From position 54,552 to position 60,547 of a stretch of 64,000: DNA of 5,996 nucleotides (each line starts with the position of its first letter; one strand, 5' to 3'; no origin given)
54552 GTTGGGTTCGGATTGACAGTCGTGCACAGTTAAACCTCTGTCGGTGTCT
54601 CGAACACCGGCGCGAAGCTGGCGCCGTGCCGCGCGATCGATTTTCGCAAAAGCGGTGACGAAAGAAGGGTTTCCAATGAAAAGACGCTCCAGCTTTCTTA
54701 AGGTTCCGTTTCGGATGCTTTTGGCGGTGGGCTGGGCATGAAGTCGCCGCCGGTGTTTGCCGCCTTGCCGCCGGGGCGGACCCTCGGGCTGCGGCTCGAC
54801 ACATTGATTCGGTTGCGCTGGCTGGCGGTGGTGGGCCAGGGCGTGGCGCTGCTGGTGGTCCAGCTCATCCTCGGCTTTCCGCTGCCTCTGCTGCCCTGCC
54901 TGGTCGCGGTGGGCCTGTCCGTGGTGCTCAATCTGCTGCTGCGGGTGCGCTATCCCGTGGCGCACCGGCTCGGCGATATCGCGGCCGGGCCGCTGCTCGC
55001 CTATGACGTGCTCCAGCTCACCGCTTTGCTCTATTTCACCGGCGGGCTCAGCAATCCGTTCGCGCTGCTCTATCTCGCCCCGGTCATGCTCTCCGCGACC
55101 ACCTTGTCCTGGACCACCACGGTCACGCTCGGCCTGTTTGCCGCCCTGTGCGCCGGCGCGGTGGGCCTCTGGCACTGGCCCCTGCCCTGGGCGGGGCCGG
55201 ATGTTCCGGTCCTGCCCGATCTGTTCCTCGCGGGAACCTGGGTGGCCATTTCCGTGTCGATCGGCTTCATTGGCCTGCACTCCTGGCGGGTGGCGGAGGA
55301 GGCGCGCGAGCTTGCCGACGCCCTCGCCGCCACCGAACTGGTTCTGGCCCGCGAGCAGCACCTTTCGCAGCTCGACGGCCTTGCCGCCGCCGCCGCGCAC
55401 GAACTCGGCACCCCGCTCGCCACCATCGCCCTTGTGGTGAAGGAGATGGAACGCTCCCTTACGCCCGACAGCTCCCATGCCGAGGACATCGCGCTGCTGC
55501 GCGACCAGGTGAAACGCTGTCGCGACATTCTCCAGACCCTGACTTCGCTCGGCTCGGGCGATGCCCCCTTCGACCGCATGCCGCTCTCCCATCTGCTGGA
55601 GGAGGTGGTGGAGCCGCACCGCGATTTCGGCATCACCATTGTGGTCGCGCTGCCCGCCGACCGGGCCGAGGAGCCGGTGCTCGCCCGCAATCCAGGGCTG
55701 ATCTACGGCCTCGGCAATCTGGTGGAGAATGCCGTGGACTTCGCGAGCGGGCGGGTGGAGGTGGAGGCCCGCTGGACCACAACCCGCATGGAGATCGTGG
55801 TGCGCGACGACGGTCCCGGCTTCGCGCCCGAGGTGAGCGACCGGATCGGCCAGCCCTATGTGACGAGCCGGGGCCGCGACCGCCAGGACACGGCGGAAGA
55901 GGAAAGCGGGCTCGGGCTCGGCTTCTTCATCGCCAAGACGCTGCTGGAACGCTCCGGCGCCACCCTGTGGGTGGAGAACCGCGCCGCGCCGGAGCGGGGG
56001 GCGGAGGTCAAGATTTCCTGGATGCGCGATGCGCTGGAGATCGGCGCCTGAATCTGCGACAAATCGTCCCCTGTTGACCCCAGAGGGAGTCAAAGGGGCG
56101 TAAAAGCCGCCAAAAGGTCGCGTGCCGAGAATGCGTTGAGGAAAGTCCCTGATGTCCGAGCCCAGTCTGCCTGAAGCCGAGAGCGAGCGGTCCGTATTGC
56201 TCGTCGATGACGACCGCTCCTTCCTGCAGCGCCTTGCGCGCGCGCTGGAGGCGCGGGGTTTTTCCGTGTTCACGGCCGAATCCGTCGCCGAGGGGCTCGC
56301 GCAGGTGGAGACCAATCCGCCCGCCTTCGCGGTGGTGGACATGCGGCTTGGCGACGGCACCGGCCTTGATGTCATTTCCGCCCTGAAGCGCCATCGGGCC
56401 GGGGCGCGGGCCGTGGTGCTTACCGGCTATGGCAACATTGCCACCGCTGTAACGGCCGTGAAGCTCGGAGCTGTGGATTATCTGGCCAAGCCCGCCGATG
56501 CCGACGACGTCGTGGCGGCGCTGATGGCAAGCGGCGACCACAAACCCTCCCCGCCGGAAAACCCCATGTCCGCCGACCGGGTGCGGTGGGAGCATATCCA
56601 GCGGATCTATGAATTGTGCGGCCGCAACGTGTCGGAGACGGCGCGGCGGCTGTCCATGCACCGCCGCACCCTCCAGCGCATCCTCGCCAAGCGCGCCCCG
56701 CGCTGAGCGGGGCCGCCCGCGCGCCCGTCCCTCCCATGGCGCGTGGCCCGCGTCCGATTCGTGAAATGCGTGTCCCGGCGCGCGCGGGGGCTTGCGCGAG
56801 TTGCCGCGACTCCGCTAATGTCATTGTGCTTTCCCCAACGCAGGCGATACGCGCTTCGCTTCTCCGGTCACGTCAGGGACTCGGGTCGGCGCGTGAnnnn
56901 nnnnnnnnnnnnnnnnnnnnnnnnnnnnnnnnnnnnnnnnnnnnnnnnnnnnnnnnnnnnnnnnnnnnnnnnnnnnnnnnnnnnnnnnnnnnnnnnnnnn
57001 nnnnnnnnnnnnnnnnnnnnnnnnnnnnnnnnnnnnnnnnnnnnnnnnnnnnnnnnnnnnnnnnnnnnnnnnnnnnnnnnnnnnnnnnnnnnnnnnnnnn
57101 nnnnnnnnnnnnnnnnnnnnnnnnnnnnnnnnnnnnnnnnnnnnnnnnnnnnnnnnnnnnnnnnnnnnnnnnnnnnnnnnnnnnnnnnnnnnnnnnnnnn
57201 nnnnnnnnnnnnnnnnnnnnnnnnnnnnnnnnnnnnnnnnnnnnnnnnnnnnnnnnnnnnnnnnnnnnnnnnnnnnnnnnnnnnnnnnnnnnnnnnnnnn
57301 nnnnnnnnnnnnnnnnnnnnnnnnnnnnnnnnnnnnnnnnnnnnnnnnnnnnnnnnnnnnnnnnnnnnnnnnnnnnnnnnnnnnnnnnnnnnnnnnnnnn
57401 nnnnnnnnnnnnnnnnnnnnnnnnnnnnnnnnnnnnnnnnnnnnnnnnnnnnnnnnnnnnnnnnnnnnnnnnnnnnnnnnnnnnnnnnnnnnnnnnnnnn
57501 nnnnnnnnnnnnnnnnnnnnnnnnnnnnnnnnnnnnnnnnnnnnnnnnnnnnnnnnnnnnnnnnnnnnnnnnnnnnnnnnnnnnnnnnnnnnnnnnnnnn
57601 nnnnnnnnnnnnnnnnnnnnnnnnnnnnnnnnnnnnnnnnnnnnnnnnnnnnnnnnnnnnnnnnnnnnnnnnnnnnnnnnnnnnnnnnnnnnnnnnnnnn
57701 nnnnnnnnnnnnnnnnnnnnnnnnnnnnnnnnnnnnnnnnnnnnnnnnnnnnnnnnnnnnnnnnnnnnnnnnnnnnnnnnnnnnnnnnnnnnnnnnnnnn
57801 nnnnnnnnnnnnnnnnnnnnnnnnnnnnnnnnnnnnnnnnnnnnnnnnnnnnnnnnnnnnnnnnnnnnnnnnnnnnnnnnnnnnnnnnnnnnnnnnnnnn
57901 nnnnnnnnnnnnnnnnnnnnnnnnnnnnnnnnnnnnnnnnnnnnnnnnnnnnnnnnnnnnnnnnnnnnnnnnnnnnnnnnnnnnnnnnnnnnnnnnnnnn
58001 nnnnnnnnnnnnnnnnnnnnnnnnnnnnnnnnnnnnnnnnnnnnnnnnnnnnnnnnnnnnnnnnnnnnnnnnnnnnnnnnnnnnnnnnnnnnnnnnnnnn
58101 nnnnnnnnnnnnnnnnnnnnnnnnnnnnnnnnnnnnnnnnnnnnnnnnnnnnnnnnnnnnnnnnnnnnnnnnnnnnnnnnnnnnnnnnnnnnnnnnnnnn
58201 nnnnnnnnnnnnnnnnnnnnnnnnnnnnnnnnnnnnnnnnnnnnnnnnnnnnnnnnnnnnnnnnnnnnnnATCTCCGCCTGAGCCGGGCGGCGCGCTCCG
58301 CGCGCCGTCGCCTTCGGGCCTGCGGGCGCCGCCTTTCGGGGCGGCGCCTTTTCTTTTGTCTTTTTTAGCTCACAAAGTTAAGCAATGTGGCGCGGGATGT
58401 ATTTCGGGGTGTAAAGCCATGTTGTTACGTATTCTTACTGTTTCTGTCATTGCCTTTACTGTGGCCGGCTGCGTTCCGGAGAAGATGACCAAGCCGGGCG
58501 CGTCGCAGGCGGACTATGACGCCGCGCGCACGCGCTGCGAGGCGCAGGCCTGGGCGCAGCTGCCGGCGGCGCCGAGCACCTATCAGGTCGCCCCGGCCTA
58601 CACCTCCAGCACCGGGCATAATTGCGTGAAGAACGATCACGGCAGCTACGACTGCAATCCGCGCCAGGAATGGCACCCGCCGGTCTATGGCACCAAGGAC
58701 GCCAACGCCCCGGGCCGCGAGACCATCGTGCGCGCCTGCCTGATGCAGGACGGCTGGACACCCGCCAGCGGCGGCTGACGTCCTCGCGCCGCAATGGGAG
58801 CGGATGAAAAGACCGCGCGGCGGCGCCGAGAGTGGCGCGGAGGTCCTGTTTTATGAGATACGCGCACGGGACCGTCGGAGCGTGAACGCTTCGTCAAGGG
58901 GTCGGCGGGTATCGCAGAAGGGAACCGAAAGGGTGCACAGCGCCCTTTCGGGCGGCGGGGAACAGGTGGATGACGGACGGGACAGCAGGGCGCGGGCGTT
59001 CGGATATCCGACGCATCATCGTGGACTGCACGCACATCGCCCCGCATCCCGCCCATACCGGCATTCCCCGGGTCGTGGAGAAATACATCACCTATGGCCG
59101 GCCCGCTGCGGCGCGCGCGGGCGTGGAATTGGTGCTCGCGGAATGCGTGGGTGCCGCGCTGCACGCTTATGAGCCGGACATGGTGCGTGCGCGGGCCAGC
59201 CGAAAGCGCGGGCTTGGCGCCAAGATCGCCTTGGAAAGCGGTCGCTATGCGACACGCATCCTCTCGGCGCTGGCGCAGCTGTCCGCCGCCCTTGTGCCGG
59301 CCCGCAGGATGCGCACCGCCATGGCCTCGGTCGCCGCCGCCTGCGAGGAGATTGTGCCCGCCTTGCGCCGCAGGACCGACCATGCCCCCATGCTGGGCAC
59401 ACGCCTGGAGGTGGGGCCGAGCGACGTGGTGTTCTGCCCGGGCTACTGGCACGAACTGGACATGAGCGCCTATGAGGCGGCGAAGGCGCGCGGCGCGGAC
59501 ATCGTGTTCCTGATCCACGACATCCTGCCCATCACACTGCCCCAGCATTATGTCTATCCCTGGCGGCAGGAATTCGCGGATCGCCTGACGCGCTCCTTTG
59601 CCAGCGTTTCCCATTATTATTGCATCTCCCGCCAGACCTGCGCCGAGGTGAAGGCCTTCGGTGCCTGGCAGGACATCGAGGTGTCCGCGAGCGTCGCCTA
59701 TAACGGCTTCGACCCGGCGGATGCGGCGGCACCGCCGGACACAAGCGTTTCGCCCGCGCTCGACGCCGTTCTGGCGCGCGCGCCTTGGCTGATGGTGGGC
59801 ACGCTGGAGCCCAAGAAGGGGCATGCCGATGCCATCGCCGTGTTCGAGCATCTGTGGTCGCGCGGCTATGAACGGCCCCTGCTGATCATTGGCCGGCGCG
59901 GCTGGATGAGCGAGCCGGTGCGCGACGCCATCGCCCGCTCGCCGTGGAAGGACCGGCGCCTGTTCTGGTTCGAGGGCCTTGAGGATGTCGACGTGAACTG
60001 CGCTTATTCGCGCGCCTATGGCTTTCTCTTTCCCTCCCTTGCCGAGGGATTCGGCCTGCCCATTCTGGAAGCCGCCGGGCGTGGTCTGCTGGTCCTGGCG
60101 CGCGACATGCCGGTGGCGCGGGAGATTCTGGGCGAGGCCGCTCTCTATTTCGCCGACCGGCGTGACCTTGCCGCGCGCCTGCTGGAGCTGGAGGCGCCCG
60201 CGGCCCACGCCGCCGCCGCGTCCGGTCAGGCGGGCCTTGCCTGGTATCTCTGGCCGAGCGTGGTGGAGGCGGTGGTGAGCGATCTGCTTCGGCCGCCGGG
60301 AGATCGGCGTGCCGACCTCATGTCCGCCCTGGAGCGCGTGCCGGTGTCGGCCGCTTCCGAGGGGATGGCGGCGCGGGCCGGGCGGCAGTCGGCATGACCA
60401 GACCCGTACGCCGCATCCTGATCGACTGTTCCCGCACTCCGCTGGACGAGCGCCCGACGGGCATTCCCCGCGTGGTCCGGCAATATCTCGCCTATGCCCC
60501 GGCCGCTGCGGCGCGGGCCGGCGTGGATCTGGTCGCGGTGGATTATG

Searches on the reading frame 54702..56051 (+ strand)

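Call 12: search_protein_families(library=pfam, proteins=[window:54702-56051:+])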
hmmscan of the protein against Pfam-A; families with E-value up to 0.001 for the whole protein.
window:54702-56051:+ (449 aa): 3 families
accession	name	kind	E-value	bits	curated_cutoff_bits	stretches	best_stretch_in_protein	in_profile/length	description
PF02518.31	HATPase_c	-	2.9e-17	63.6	26.4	1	336-439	9-106/111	Histidine kinase-, DNA gyrase B-, and HSP90-like ATPase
PF00512.31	HisKA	-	5.2e-08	33.3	26.9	1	226-287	4-64/66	His Kinase A (phospho-acceptor) domain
PF13581.12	HATPase_c_2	-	0.00011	22.6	27.4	1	339-408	42-104/127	Histidine kinase-like ATPase domain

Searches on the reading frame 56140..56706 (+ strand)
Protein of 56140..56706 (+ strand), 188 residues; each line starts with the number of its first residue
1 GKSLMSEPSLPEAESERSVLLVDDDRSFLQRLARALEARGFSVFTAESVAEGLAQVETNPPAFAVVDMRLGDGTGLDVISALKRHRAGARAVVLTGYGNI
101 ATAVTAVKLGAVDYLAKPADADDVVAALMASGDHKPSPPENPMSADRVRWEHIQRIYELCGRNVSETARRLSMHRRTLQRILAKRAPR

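Call 12: search_protein_families(library=pfam, proteins=[window:56140-56706:+])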
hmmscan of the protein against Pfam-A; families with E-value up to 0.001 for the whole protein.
window:56140-56706:+ (188 aa): 3 families
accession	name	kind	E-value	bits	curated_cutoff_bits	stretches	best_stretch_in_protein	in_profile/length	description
PF00072.30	Response_reg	-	2.3e-23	82.9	30.2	1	19-128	1-110/111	Response regulator receiver domain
PF13556.12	HTH_30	-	3.8e-05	23.8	27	1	156-180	7-31/59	PucR C-terminal helix-turn-helix domain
PF02954.25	HTH_8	-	0.00054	20.1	22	0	158-180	15-37/42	Bacterial regulatory protein, Fis family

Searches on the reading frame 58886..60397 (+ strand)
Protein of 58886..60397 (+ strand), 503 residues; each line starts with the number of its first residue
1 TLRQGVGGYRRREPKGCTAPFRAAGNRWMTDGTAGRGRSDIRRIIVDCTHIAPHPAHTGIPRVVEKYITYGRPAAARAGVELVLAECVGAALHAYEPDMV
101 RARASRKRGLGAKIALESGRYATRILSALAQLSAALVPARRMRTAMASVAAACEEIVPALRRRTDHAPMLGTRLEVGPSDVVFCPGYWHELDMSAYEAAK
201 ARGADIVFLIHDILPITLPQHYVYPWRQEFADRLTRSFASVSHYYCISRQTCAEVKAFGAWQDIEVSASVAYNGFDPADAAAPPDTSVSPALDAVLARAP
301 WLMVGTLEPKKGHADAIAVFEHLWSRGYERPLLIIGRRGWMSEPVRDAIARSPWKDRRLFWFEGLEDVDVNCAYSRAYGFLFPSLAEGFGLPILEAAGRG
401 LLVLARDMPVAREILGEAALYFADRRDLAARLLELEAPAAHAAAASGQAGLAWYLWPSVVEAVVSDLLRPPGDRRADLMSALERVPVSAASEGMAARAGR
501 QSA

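Call 12: search_protein_families(library=pfam, proteins=[window:58886-60397:+])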
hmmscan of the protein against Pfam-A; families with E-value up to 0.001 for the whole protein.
window:58886-60397:+ (503 aa): 3 families
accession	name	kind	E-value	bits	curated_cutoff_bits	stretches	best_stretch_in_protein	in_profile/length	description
PF00534.26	Glycos_transf_1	-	9.7e-15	55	26.4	1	302-431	19-151/172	Glycosyl transferases group 1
PF13692.12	Glyco_trans_1_4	-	2.9e-13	50.7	27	1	302-435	5-139/142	Glycosyl transferases group 1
PF20706.3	GT4-conflict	-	0.00073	19.1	26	0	301-405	200-310/385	Family 4 Glycosyltransferase in conflict systems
